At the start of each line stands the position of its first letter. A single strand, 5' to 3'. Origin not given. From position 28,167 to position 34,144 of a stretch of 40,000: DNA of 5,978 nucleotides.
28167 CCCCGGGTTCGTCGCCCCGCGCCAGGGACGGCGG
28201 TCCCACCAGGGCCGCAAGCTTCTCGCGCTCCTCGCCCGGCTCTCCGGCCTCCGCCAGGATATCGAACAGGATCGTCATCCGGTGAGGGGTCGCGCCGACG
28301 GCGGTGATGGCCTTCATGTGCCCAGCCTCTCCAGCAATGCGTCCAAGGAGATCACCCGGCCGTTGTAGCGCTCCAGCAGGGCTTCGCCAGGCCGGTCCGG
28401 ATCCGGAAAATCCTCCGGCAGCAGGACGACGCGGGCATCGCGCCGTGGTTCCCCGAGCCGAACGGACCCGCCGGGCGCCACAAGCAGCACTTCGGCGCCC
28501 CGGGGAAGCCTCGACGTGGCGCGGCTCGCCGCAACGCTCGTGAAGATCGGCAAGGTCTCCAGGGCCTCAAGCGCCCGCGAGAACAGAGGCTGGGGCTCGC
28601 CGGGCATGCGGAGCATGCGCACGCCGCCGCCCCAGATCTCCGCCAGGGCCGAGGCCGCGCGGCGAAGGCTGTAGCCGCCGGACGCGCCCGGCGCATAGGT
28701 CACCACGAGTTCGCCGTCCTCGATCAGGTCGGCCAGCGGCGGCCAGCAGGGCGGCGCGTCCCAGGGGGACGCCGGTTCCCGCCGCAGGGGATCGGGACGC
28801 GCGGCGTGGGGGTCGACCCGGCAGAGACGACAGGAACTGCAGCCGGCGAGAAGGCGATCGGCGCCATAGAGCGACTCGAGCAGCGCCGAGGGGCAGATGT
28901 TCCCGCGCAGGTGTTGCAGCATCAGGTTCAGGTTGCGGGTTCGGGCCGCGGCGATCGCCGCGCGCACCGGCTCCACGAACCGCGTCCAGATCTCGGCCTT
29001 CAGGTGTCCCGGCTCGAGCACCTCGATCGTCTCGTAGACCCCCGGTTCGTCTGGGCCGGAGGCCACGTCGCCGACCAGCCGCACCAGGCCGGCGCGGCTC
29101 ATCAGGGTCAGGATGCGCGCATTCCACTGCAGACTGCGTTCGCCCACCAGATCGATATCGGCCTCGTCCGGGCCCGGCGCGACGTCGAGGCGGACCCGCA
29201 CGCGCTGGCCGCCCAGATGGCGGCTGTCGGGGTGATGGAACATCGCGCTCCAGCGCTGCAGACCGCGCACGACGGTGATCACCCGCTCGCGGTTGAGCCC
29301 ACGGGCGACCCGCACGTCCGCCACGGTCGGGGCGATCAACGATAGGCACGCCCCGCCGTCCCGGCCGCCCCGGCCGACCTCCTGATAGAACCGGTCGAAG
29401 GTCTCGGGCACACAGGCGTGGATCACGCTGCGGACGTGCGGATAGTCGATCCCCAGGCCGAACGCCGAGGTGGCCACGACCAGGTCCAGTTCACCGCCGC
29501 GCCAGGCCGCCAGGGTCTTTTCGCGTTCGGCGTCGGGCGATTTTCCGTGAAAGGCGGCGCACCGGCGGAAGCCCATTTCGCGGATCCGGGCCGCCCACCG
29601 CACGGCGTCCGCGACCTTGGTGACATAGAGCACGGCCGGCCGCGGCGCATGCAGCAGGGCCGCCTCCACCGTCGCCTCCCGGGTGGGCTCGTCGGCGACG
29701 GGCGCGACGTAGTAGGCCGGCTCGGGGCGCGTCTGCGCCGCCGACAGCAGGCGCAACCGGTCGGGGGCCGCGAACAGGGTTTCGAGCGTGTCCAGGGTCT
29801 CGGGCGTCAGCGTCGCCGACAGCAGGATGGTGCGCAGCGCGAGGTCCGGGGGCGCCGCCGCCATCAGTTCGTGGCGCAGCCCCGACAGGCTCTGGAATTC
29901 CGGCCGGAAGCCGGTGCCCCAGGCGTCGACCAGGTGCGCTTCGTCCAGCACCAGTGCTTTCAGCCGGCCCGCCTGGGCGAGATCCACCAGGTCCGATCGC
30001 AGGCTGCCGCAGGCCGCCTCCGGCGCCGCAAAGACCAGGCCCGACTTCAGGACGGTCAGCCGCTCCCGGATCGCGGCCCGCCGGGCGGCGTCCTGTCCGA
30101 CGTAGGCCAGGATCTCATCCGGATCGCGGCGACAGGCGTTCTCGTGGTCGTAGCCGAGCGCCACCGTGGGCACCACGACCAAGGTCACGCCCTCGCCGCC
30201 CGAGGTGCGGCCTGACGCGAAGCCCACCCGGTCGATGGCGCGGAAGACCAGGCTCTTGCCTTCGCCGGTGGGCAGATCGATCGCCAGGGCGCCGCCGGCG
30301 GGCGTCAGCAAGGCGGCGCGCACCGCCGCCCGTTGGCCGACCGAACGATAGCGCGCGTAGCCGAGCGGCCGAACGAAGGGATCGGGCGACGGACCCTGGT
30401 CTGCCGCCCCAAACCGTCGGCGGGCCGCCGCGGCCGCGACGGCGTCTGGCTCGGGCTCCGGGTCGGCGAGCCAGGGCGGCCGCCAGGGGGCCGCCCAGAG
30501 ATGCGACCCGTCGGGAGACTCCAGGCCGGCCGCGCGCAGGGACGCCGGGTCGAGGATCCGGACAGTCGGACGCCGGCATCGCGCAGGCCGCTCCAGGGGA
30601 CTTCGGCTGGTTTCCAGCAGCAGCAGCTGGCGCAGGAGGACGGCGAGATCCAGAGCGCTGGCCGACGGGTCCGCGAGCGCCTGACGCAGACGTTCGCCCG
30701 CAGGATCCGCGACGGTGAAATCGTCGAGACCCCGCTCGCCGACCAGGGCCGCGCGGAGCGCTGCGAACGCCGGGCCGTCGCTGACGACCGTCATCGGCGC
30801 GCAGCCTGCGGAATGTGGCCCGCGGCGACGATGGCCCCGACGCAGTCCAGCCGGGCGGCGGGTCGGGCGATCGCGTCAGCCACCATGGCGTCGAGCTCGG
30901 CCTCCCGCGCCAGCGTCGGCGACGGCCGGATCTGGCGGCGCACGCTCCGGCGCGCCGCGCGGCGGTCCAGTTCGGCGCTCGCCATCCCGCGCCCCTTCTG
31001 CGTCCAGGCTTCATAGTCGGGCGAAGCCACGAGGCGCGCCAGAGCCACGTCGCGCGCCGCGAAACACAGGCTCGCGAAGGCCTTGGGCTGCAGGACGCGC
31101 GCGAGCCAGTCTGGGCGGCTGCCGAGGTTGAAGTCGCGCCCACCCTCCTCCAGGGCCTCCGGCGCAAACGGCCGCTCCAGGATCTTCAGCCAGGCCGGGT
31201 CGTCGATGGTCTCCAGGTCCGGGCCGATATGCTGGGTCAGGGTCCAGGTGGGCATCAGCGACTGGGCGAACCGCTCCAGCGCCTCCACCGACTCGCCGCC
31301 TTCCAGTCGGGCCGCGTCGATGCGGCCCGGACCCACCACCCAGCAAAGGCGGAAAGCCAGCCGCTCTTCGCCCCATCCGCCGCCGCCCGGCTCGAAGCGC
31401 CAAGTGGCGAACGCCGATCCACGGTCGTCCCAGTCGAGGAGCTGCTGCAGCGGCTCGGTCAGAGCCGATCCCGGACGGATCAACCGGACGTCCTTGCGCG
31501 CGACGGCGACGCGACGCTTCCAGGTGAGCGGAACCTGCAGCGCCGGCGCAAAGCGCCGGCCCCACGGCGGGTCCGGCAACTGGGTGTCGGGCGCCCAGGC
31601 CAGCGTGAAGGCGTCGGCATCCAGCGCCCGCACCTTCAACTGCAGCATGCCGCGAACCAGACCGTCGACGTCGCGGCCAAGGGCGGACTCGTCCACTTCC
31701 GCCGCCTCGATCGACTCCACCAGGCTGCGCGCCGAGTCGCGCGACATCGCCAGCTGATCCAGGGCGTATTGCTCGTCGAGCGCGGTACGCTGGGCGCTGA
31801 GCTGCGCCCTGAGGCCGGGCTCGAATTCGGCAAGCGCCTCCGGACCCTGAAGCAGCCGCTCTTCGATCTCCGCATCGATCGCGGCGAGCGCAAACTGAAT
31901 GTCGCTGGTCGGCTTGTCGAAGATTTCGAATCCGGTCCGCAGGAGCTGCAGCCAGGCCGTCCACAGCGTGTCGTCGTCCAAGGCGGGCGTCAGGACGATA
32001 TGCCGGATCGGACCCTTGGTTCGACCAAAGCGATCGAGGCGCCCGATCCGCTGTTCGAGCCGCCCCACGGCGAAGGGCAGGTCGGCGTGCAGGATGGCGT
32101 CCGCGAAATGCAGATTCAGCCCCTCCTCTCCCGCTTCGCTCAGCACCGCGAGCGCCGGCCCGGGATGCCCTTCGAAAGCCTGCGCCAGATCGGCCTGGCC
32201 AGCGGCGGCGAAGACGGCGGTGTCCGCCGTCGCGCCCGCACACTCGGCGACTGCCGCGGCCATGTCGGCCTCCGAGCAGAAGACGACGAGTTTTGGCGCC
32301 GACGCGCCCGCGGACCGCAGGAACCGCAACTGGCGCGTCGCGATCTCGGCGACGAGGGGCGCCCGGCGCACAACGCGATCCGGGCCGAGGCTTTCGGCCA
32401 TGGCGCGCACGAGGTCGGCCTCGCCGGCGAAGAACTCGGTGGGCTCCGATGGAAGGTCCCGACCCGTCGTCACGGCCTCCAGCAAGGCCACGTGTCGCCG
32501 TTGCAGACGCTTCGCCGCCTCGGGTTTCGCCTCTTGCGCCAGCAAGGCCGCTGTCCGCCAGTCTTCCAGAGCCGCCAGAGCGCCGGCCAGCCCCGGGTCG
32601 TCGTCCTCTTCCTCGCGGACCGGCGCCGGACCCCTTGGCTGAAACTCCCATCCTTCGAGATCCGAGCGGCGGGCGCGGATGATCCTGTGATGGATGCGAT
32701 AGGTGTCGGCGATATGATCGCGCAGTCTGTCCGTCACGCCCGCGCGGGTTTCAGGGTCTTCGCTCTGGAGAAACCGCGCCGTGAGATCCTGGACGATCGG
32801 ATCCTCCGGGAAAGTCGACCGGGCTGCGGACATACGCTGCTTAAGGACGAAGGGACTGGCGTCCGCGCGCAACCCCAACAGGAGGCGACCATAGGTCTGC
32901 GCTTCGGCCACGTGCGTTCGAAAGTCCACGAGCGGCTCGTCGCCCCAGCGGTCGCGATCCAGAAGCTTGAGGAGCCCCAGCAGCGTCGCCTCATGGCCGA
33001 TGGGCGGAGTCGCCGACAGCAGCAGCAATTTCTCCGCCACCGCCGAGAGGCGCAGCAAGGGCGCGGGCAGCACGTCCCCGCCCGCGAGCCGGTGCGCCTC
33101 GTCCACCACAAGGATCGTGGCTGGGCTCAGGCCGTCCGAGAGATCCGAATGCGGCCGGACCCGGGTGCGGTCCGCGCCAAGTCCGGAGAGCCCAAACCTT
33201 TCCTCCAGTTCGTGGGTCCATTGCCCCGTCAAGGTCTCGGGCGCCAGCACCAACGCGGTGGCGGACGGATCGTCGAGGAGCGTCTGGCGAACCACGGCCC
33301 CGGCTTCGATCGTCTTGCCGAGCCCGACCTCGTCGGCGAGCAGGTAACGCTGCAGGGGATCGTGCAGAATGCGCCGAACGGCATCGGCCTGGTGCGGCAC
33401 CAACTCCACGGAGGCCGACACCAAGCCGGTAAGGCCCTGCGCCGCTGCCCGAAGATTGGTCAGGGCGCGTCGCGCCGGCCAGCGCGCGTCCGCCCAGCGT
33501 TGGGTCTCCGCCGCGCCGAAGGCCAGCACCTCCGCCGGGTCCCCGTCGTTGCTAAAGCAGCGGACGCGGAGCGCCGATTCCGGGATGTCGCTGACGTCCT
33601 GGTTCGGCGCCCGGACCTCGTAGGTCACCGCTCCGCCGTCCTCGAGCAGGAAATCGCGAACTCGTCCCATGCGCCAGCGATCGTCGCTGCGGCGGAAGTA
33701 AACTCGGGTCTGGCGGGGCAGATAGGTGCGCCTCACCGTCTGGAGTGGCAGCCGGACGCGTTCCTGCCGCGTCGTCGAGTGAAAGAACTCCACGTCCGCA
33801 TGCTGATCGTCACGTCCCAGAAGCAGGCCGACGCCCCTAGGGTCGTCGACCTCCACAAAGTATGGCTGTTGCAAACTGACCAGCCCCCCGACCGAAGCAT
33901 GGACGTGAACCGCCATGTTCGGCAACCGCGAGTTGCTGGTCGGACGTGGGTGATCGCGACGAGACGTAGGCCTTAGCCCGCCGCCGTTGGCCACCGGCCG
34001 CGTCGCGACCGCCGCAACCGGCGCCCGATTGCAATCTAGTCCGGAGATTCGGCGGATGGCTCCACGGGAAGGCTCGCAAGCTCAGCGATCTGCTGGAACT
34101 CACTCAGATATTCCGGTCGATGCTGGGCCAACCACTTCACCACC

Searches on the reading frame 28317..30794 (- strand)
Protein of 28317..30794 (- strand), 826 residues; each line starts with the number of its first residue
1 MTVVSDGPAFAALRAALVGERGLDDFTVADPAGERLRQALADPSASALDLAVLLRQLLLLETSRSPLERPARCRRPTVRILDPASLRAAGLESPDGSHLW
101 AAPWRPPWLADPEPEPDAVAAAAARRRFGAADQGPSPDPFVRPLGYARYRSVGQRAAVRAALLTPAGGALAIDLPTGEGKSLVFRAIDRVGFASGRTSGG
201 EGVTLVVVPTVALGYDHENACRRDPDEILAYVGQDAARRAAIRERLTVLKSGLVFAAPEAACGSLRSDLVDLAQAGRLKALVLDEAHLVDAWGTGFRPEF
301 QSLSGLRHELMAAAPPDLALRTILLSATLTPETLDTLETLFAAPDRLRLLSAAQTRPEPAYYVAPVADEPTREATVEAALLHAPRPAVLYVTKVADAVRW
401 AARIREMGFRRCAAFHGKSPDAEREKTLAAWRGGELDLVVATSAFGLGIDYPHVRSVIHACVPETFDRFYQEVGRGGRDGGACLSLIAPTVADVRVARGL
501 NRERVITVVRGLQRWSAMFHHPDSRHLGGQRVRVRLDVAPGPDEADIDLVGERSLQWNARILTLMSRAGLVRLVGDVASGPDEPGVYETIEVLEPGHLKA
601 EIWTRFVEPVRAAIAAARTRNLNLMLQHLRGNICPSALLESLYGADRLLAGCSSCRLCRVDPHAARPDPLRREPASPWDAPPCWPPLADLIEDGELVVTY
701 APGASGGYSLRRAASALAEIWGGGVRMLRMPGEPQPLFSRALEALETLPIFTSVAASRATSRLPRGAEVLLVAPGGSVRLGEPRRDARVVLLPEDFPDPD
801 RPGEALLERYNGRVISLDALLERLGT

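Call 88: search_protein_families(library=padloc, proteins=[window:28317-30794:-], max_evalue=0.00001)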
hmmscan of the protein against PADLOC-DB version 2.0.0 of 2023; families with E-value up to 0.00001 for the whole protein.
window:28317-30794:- (826 aa): 18 families
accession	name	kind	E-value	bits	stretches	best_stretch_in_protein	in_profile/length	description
PDLC02872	DpdF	-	1e-195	650.8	1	30-824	27-859/859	DpdF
PDLC02857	DpdF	-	3.3e-122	407.3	1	44-662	70-727/911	DpdF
PDLC02855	DpdF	-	1.9e-118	394.9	1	121-660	111-665/825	DpdF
PDLC02867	DpdF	-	3e-103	344.7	1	102-659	88-665/855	DpdF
PDLC02860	DpdF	-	1.5e-65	219.9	1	271-663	4-390/547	DpdF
PDLC02862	DpdF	-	3.5e-65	218.3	1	146-663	114-645/811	DpdF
PDLC02864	DpdF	-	2.3e-50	170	1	144-502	18-351/610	DpdF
PDLC02870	DpdF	-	4.9e-44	148.7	1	144-514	9-360/534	DpdF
PDLC02861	DpdF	-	7.8e-34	114.9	1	144-498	24-352/611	DpdF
PDLC03928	PsyrT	-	3.8e-32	109.4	1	153-482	25-338/689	-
PDLC02865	DpdF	-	7.2e-25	84.8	1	158-493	768-1084/1499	DpdF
PDLC02868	DpdF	-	1.9e-22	76.9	2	153-353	342-529/1078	DpdF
PDLC02859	DpdF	-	2.6e-19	67.1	1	139-485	91-421/545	DpdF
PDLC01089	C3a193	-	8.3e-18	62.2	2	402-498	505-601/983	poss. alt. Cas3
PDLC02858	DpdF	-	1.2e-15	55.2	1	148-485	151-470/504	DpdF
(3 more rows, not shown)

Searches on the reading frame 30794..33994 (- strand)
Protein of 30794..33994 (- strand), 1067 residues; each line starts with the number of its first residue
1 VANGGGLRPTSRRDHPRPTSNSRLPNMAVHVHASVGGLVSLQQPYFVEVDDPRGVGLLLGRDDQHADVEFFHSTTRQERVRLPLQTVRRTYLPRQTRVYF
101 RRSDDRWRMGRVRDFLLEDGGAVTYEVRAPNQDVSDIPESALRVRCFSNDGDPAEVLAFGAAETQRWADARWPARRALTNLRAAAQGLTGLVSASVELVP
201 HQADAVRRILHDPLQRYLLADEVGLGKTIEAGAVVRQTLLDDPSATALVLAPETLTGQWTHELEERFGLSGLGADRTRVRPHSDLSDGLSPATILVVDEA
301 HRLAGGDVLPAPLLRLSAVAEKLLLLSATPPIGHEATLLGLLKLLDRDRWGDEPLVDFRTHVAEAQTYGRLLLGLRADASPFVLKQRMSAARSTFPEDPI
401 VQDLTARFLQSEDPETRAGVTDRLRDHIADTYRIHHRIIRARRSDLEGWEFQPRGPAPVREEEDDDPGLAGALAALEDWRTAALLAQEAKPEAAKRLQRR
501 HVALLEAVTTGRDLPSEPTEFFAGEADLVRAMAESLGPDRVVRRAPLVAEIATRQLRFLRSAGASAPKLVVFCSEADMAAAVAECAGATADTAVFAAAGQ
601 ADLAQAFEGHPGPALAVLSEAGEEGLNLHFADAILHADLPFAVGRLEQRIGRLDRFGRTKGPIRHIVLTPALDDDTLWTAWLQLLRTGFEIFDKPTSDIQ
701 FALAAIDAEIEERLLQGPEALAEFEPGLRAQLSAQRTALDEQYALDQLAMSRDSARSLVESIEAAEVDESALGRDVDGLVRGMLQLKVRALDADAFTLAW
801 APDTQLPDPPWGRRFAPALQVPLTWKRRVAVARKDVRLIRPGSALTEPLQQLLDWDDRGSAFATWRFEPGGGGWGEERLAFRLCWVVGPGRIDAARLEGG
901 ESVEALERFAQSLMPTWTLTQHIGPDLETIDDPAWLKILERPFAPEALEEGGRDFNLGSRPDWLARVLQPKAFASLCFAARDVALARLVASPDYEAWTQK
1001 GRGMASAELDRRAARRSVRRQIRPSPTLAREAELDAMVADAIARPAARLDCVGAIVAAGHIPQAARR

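Call 88: search_protein_families(library=padloc, proteins=[window:30794-33994:-], max_evalue=0.00001)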
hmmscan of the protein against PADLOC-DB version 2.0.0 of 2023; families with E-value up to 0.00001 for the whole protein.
window:30794-33994:- (1067 aa): 25 families
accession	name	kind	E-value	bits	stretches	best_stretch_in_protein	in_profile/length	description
PDLC02840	DpdE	-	6.4e-189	628.7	1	47-1063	9-1087/1091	DpdE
PDLC02843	DpdE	-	4.3e-156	519.6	1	46-1059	9-1083/1091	DpdE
PDLC02846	DpdE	-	7.1e-77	257.2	2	59-445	23-445/1034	DpdE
PDLC02841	DpdE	-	2.3e-62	209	1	52-766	24-735/1037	DpdE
PDLC02844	DpdE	-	1.9e-40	136.6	2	134-468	93-456/1074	DpdE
PDLC02500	BrxHI|BrxHII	-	5.5e-35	119.2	2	189-268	82-161/933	BrxHI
PDLC02621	DrmD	-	3.2e-32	109.7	2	194-270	118-194/1040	DrmD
PDLC02619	DrmD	-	6.8e-25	85.3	2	190-280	25-115/872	DrmD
PDLC02623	DrmD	-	1.4e-23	80.6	2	193-270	97-174/1040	DrmD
PDLC00659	HmaA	-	3.4e-22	76.2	1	192-270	99-178/1176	SNF2 helicase / DEAD-box helicase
PDLC02572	DrmA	-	1.7e-21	74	1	186-276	107-197/1043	DrmA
PDLC02633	DrmD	-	8.7e-19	65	1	192-270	120-198/839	DrmD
PDLC02193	PLD_Helicase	-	5.3e-18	62.6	2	214-269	245-299/905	-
PDLC02634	DrmD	-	3e-17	59.7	1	192-267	86-161/900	DrmD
PDLC02632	DrmD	-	4.9e-17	59.7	1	195-270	121-196/662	DrmD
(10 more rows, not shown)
